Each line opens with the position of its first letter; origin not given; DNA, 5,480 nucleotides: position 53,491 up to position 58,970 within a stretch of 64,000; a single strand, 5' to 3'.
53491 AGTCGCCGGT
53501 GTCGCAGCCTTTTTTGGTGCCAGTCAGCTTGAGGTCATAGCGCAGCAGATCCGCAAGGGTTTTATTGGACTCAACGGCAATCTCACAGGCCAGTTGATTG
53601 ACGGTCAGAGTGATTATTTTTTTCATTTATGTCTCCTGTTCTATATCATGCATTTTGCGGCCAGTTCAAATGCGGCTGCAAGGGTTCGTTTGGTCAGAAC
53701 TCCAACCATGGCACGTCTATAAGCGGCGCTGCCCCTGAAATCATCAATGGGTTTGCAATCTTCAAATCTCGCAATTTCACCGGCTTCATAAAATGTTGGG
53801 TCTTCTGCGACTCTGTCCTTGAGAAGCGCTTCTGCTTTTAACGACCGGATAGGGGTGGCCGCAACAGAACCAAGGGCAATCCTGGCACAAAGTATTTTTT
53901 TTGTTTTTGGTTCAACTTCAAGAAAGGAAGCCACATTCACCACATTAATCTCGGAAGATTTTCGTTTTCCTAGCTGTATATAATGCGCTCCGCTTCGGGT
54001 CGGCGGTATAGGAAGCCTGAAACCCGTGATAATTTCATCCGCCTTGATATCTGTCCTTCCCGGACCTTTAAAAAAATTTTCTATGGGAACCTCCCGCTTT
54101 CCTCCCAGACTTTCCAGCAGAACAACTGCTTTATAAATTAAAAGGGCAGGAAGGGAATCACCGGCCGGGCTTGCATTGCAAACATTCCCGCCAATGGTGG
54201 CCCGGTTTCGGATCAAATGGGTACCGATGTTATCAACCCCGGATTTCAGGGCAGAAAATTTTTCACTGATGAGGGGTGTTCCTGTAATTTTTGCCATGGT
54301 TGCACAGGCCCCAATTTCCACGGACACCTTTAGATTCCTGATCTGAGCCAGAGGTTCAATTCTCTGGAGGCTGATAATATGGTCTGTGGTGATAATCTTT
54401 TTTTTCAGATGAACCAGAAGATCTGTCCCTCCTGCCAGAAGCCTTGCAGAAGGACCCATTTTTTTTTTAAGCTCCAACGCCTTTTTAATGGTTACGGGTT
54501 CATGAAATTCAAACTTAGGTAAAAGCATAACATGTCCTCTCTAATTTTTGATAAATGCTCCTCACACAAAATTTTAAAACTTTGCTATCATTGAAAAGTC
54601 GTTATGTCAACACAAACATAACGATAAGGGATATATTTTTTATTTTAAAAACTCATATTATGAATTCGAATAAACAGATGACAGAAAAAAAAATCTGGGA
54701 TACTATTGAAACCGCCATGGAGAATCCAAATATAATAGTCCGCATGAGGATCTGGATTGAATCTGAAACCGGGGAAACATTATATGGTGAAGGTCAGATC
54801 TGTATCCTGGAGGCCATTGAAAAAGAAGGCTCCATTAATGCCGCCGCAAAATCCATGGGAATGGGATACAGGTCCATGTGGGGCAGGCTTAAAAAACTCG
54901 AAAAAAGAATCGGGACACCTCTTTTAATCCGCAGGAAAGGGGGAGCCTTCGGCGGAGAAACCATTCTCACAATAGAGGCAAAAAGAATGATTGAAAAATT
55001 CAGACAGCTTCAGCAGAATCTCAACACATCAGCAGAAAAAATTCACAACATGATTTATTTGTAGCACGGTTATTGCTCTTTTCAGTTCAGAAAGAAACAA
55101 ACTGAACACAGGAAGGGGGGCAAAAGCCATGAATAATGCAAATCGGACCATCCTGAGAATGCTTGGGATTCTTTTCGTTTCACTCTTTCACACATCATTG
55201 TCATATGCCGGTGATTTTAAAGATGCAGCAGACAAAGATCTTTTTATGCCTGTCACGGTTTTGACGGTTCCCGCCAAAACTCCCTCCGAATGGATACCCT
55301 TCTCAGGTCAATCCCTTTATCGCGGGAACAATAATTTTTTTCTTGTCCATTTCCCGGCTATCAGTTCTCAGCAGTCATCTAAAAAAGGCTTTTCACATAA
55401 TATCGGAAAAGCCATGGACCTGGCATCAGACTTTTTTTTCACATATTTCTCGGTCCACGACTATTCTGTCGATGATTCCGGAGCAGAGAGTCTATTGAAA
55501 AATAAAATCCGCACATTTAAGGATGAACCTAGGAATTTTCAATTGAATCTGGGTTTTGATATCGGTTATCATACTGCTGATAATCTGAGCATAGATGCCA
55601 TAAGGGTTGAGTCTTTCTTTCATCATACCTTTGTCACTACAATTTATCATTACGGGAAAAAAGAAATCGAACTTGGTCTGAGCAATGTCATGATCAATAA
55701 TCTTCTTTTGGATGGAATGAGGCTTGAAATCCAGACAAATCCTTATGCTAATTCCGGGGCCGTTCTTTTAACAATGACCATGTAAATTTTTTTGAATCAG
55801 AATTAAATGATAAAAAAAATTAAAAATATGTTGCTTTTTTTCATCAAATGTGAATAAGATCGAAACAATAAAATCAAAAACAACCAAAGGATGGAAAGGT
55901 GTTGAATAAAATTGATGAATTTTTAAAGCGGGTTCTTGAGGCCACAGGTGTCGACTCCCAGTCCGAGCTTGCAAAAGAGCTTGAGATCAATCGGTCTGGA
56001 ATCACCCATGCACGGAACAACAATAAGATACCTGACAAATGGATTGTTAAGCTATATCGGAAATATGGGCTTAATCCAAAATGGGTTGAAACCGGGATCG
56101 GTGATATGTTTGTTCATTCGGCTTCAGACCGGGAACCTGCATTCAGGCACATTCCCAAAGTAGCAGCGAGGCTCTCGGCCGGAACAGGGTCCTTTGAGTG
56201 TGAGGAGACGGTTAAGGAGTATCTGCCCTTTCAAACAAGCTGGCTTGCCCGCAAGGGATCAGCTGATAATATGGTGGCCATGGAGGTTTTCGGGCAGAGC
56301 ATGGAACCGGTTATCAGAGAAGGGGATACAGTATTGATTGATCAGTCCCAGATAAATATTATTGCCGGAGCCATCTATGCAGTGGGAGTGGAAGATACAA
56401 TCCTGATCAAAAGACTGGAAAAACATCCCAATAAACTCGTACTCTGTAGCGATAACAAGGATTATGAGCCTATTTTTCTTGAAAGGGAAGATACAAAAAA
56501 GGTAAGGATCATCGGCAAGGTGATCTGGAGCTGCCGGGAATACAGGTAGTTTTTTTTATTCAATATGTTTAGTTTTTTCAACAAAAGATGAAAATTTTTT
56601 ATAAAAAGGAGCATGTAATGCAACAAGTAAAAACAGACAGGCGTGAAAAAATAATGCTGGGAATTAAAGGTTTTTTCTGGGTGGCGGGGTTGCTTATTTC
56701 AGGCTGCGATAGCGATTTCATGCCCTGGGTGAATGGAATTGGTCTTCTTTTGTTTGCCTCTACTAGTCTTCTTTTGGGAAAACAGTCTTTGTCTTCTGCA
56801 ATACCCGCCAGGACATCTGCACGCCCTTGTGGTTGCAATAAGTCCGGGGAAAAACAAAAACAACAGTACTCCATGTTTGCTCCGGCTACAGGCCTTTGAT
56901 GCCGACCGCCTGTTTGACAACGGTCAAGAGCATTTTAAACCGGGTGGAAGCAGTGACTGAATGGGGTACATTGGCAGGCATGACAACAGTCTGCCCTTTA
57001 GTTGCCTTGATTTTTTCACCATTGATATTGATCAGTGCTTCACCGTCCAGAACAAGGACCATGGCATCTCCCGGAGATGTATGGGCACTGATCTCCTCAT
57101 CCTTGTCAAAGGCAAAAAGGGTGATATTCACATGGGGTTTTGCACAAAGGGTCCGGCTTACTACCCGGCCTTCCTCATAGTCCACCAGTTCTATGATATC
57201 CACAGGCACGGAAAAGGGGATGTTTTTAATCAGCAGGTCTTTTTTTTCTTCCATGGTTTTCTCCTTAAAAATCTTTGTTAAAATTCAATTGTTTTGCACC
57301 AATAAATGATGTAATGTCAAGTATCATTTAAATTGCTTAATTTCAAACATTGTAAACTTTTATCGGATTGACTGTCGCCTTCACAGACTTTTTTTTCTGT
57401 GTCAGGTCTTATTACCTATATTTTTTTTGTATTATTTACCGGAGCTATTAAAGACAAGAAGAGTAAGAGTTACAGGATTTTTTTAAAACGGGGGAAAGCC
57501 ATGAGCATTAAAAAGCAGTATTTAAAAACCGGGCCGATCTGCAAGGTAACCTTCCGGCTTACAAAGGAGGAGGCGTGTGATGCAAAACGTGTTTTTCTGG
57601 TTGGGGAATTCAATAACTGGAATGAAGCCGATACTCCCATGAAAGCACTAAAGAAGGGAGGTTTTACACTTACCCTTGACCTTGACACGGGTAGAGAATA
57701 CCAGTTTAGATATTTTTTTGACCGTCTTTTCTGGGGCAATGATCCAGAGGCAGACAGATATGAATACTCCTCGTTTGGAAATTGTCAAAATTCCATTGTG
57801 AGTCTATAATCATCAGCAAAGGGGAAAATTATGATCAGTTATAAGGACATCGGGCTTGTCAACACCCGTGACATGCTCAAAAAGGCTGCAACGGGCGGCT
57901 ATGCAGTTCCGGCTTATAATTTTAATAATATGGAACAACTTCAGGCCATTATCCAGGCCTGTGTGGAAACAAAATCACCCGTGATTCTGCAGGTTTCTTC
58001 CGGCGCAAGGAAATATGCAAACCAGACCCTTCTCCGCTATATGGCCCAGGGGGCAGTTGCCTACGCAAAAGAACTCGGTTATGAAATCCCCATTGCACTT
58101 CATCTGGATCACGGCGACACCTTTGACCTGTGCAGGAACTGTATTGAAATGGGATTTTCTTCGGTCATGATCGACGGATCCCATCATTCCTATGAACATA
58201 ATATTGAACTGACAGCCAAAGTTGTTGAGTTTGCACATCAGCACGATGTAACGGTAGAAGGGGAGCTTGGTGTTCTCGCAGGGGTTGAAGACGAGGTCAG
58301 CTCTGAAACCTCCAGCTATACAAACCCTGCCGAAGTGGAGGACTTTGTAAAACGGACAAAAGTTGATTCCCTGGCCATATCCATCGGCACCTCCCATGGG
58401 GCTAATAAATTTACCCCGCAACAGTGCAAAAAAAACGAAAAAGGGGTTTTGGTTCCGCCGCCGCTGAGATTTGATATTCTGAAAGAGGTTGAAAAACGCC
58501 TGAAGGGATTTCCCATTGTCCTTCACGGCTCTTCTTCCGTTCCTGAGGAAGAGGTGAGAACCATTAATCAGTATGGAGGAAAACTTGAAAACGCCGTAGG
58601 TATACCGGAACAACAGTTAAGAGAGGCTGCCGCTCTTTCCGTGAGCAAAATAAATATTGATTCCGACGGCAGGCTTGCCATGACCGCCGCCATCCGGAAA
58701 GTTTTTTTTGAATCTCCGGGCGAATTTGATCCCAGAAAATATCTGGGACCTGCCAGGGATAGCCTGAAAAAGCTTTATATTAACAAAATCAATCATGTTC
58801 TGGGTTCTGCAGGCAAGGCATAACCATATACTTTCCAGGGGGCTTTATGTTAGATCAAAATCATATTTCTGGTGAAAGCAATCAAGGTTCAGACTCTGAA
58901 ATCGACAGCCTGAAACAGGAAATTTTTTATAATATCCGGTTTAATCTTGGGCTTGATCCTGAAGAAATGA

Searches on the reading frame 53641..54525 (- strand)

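Call 88: search_protein_families(library=pfam, proteins=[window:53641-54525:-], max_evalue=0.0001)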
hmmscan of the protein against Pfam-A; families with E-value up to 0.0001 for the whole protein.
window:53641-54525:- (294 aa): 2 families
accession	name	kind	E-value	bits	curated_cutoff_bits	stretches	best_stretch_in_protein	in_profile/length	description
PF00941.27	FAD_binding_5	-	1.9e-49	168.2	27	1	4-173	2-169/170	FAD binding domain in molybdopterin dehydrogenase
PF03450.22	CO_deh_flav_C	-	9.3e-20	71.1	25.5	1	184-283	4-100/102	CO dehydrogenase flavoprotein C-terminal domain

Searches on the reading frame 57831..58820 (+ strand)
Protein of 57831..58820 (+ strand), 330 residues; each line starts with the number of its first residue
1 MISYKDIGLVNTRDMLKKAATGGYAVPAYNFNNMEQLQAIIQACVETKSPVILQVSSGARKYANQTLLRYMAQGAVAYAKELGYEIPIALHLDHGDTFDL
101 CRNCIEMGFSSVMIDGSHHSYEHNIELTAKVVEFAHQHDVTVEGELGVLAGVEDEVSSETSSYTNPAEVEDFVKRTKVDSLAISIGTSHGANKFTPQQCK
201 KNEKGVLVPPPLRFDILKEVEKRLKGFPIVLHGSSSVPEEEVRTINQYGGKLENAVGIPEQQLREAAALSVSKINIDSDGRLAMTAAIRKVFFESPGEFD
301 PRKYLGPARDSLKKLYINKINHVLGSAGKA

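Call 88: search_protein_families(library=pfam, proteins=[window:57831-58820:+], max_evalue=0.0001)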
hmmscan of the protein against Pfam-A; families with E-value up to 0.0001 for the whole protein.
window:57831-58820:+ (330 aa): 1 family
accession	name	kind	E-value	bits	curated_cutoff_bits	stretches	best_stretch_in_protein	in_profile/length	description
PF01116.26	F_bP_aldolase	-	5.2e-97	325.1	25.5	1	10-329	1-277/277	Fructose-bisphosphate aldolase class-II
